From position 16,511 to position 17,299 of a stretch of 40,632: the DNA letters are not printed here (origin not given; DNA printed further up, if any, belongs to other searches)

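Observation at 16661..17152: AT-rich membrane-anchored moron between the lysis cassette and the packaging genes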

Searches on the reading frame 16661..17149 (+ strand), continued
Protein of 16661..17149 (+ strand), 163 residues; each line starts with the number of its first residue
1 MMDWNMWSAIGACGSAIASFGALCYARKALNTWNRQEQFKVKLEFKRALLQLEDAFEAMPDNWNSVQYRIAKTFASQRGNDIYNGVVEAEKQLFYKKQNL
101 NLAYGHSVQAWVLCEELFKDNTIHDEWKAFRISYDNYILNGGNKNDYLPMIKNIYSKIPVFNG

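Call 87: fold_search(model_id=the predicted structure, library=pdb)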
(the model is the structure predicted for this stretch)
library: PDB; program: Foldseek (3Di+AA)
matches with E <= 10: 231; with E <= 0.001: 0
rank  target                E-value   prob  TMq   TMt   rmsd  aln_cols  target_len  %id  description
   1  4mu6                  1.8e-01  0.60  0.33  0.21  24.0       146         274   12  Crystal Structure of the N-terminal domain of Effector Protein LegC3 from Legionella pneumophila (released 2013-12-11)
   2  4k0d_A                5.3e-01  0.30  0.27  0.30   9.3       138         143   14  Periplasmic sensor domain of sensor histidine kinase, Adeh_2942 (released 2013-06-12)
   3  4k0d_B                5.6e-01  0.30  0.27  0.30   8.9       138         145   14  Periplasmic sensor domain of sensor histidine kinase, Adeh_2942 (released 2013-06-12)
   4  5hxh_A                6.6e-01  0.16  0.26  0.16  17.4       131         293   14  Structural mechanisms of extracellular ion exchange and induced binding-site occlusion in the sodium-calcium exchanger (released 2016-05-11)
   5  6jx6_A                7.0e-01  0.51  0.31  0.33  15.0       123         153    6  Tetrameric form of Smac (released 2019-12-04)
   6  8jwd                  7.4e-01  0.80  0.42  0.54   5.9       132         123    9  Histidine kinase QseE sensor domain of Escherichia coli O157:H7 (released 2023-11-15)
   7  9gwj_B                8.8e-01  0.13  0.23  0.20  16.0       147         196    8  Crystal structure of CINP-c1orf109 complex (released 2025-10-08)
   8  6jx6_B                9.3e-01  0.44  0.30  0.33  14.2       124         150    6  Tetrameric form of Smac (released 2019-12-04)
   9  4tvq_B                9.9e-01  0.13  0.25  0.23  17.9       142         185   12  CCM3 in complex with CCM2 LD-like motif (released 2015-03-25)
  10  4z9i_A                1.0e+00  0.38  0.37  0.37   8.5       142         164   15  Asp-TarS from E. coli (released 2016-07-20)
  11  9qwr_B                1.1e+00  0.25  0.28  0.27  15.5       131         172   11  MIC60 helical bundle dimer (released 2026-02-25)
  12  6jx6_D                1.2e+00  0.41  0.31  0.34  14.2       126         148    6  Tetrameric form of Smac (released 2019-12-04)
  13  1h7c                  1.2e+00  0.18  0.27  0.38  12.0       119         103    8  human tubulin chaperone cofactor a (released 2002-06-13)
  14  7xp1                  1.2e+00  0.15  0.27  0.24  12.9       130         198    7  Crystal structure of PmiR from Pseudomonas aeruginosa (released 2023-04-12)
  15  6ixv_C                1.2e+00  0.06  0.18  0.14  16.3       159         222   16  Crystal structure of SH3BP5-Rab11a (released 2019-03-20)
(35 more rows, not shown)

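Call 88: list_cluster_members(proteins=[P0035, P0040, P0044, P0047, P0050, P0068, P0071, P0055, P0062, P0073])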
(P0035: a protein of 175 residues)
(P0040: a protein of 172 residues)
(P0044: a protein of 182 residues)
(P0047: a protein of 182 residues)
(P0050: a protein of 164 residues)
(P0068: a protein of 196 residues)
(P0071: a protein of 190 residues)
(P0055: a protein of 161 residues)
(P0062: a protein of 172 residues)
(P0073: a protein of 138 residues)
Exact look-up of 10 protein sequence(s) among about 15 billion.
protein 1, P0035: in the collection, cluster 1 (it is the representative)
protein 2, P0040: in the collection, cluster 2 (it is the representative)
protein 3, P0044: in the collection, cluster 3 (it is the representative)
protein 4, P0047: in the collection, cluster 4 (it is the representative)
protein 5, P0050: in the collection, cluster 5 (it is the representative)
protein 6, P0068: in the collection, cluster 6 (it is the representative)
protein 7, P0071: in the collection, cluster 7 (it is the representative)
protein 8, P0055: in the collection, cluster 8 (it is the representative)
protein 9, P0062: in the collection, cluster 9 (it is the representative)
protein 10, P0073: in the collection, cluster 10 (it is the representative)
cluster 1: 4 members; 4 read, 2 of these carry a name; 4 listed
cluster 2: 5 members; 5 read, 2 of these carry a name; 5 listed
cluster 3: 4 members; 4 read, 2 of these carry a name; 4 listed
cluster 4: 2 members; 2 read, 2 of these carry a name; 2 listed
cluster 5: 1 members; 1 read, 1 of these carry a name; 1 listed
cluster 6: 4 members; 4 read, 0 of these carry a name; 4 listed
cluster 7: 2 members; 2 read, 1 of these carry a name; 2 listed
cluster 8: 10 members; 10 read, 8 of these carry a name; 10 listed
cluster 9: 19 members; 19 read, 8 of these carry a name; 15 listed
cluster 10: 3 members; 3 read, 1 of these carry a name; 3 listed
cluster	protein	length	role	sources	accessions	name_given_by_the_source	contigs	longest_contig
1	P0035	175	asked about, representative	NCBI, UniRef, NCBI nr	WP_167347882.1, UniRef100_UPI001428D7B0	hypothetical protein [Leclercia adecarboxylata] | hypothetical protein n=1 Tax=Leclercia adecarboxylata TaxID=83655 RepID=UPI001428D7B0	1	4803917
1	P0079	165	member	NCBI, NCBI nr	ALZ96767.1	hypothetical protein APT61_12370 [Leclercia adecarboxylata]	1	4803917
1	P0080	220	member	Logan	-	-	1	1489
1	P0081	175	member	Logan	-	-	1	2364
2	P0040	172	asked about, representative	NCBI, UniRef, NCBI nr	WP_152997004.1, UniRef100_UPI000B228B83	hypothetical protein [Pantoea ananatis] | hypothetical protein n=1 Tax=Pantoea ananas TaxID=553 RepID=UPI000B228B83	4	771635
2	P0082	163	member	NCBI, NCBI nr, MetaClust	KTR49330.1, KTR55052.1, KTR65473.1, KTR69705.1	hypothetical protein NS303_04460 [Pantoea ananatis] | status=active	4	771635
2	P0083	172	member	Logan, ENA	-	-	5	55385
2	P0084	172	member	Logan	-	-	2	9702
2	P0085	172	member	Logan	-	-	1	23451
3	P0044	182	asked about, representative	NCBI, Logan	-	-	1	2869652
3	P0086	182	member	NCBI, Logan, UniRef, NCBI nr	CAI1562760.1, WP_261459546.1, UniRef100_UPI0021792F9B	Uncharacterised protein [Serratia marcescens] | hypothetical protein n=1 Tax=Serratia marcescens TaxID=615 RepID=UPI0021792F9B | hypothetical protein [Serratia marcescens]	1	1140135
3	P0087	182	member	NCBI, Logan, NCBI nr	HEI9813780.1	TPA: hypothetical protein SLN68_000101 [Serratia marcescens] | hypothetical protein [Serratia marcescens]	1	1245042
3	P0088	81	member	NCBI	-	-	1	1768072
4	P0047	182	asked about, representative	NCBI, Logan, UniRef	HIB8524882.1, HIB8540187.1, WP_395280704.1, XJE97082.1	TPA: hypothetical protein ACWX5G_003417 [Enterobacter cloacae] | hypothetical protein n=1 Tax=Enterobacter cloacae TaxID=550 RepID=UPI00375539A3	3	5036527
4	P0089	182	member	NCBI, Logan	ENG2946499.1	hypothetical protein ABTU80_000725 [Enterobacter cloacae]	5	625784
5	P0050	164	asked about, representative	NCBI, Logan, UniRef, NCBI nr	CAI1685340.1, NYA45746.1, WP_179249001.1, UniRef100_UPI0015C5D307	hypothetical protein [Serratia fonticola] | hypothetical protein n=1 Tax=Serratia fonticola TaxID=47917 RepID=UPI0015C5D307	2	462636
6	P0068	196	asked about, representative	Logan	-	-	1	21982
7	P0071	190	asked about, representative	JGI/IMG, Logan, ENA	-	-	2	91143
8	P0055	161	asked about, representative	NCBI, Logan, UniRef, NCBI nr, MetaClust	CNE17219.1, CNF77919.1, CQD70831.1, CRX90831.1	TPA: hypothetical protein PXM11_001619 [Yersinia enterocolitica] | DUF4760 domain-containing protein n=1 Tax=Yersinia enterocolitica TaxID=630 ... | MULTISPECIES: hypothetical protein [Yersinia]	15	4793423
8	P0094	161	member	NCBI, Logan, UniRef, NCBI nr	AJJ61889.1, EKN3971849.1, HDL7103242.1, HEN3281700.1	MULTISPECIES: hypothetical protein [Yersinia] | hypothetical protein n=1 Tax=Yersinia TaxID=629 RepID=UPI0005AD3225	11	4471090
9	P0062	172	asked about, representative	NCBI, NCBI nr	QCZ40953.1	hypothetical protein FGL54_24335 [Enterobacter cloacae]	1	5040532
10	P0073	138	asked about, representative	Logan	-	-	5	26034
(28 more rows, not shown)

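Call 89: search_protein_families(library=pfam, proteins=[P0055, P0007, P0094, P0040, P0062], max_evalue=10)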
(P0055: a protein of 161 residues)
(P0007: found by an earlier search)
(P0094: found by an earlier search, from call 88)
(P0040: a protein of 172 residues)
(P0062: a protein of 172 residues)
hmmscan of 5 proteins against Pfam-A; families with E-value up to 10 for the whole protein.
P0055 (161 aa): 0 families

P0007 (161 aa): 3 families
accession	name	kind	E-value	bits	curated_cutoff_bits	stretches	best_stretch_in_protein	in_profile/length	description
PF25253.1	DUF7855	-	0.036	14.9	27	1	25-104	11-94/112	Family of unknown function (DUF7855)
PF10732.14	DUF2524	-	0.039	14.7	25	1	22-64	18-59/84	Protein of unknown function (DUF2524)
PF00109.32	ketoacyl-synt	-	0.078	13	20.8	1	43-96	21-79/252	Beta-ketoacyl synthase, N-terminal domain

P0094 (161 aa): 0 families

P0040 (172 aa): 1 family
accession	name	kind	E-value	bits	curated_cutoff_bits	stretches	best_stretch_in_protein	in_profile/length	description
PF07028.16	DUF1319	-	0.1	13.2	28.1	1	20-109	15-91/109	Protein of unknown function (DUF1319)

P0062 (172 aa): 1 family
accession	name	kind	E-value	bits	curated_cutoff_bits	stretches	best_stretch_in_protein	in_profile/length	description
PF06574.18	FAD_syn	-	0.1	12.8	27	1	54-109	94-149/158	FAD synthetase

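Call 91: search_dna_similar(query=window:16661-17149:+, collection=plasmids, mode=protein, max_evalue=0.001, max_rows=20)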
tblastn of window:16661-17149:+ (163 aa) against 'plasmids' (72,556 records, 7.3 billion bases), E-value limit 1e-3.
No match.

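Call 92: search_dna_similar(query=P0044, collection=plasmids, mode=protein, max_evalue=0.001, max_rows=20)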
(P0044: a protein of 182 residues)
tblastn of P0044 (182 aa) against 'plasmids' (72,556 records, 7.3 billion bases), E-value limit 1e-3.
No match.

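Call 93: find_encoding_contigs(protein=P0055, flank=5000, max_places=2)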
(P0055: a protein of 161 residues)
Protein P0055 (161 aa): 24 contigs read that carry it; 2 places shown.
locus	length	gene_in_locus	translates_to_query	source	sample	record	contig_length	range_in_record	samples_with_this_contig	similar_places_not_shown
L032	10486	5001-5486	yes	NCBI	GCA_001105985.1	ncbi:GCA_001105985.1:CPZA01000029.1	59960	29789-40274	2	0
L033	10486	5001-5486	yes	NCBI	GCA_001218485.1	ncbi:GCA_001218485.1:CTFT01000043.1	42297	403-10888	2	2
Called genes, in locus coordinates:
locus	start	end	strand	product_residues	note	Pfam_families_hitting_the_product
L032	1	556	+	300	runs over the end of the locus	PF02384:N6_Mtase, PF05175:MTS (weak), PF07669:Eco57I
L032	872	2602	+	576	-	PF24389:ORC-CDC6-like (weak)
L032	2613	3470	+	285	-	-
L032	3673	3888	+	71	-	PF04971:Phage_holin_2_1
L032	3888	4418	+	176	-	PF00959:Phage_lysozyme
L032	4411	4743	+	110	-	PF10828:DUF2570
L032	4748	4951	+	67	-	PF23793:LysC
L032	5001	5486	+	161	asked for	-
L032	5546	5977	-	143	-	-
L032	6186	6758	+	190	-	PF02195:ParB_N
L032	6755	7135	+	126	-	PF25680:Mom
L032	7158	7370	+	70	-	PF25680:Mom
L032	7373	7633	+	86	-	-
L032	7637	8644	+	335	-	PF03592:Terminase_2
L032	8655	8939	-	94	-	PF05016:ParE_toxin, PF15781:ParE-like_toxin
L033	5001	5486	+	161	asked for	-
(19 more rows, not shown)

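Call 94: find_encoding_contigs(protein=P0062, flank=5000, max_places=2)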
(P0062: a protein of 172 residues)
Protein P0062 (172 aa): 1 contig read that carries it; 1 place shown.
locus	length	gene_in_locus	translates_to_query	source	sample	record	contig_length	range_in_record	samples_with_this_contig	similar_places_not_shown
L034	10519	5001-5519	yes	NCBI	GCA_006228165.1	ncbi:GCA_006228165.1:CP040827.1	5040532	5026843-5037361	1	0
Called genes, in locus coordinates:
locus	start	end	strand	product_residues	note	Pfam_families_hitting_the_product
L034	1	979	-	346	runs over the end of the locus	PF00145:DNA_methylase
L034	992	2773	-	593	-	PF02463:SMC_N (faint), PF13476:AAA_23 (weak), PF13304:AAA_21, PF13175:AAA_15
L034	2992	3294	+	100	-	-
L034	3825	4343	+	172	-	-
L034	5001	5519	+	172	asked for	-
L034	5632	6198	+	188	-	-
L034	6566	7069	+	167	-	PF07278:DUF1441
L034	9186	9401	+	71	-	-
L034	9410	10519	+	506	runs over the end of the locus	PF05136:Phage_portal_2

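Call 95: find_encoding_contigs(protein=P0073, flank=5000, max_places=2)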
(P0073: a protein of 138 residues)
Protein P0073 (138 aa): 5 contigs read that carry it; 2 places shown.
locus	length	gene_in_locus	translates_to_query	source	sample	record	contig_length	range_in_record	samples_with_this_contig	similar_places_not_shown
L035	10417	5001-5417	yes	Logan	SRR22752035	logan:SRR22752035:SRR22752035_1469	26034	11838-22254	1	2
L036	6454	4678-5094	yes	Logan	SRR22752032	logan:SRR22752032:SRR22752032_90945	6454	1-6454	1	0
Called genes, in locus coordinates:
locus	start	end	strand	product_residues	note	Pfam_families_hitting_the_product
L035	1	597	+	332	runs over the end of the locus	PF06147:DUF968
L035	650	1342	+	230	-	PF06323:Phage_antiter_Q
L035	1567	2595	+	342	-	PF01555:N6_N4_Mtase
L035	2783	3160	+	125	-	PF16931:Phage_holin_8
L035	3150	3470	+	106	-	PF05449:Phage_holin_3_7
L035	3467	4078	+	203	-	PF00182:Glyco_hydro_19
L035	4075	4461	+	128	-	PF10828:DUF2570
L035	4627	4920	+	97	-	-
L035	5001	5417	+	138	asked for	-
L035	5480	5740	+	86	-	PF06440:DNA_pol3_theta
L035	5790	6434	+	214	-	-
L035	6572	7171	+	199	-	-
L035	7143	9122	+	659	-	PF05876:GpA_ATPase, PF20454:GpA_nuclease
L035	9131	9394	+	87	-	PF02831:gpW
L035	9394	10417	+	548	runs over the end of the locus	PF05136:Phage_portal_2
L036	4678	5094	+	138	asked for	-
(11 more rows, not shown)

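Call 96: find_encoding_contigs(protein=P0071, flank=5000, max_places=2)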
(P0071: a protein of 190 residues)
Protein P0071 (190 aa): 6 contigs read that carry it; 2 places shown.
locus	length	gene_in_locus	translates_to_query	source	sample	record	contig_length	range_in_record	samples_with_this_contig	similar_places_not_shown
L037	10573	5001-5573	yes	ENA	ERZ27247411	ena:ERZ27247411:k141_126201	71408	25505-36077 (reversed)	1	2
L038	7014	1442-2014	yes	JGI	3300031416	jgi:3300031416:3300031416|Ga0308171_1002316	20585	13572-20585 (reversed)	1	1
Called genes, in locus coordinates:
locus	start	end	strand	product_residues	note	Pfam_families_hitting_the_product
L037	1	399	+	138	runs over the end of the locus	PF06530:Phage_antitermQ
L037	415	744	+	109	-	PF26207:Phage_phiTE_015 (weak)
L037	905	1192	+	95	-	-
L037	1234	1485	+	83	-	-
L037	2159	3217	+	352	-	PF01555:N6_N4_Mtase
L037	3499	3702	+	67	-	PF04971:Phage_holin_2_1, PF16080:Phage_holin_2_3 (faint)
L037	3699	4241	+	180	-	PF00959:Phage_lysozyme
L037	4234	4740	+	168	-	PF03245:Phage_lysis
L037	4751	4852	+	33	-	-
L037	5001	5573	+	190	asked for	-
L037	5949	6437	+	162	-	PF07278:DUF1441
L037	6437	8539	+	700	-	PF05876:GpA_ATPase, PF20454:GpA_nuclease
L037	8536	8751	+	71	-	-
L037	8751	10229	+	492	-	PF05136:Phage_portal_2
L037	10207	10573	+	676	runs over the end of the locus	PF00574:CLP_protease, PF01972:SDH_protease (weak), PF10124:Mu-like_gpT (faint), PF25209:Phage_capsid_4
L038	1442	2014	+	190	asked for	-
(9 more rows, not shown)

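Call 98: search_protein_families(library=phrogs, proteins=[P0044, P0073], max_evalue=0.001)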
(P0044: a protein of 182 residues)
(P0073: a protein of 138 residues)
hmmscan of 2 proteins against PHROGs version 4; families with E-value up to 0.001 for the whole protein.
P0044 (182 aa): 1 family
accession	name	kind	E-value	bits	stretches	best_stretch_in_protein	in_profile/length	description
phrog_6169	-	unknown function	5.7e-39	134.7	1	17-181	4-163/165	-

P0073 (138 aa): 1 family
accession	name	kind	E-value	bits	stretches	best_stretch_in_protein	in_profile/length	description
phrog_6169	-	unknown function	3.2e-34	119.3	1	3-137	10-163/165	-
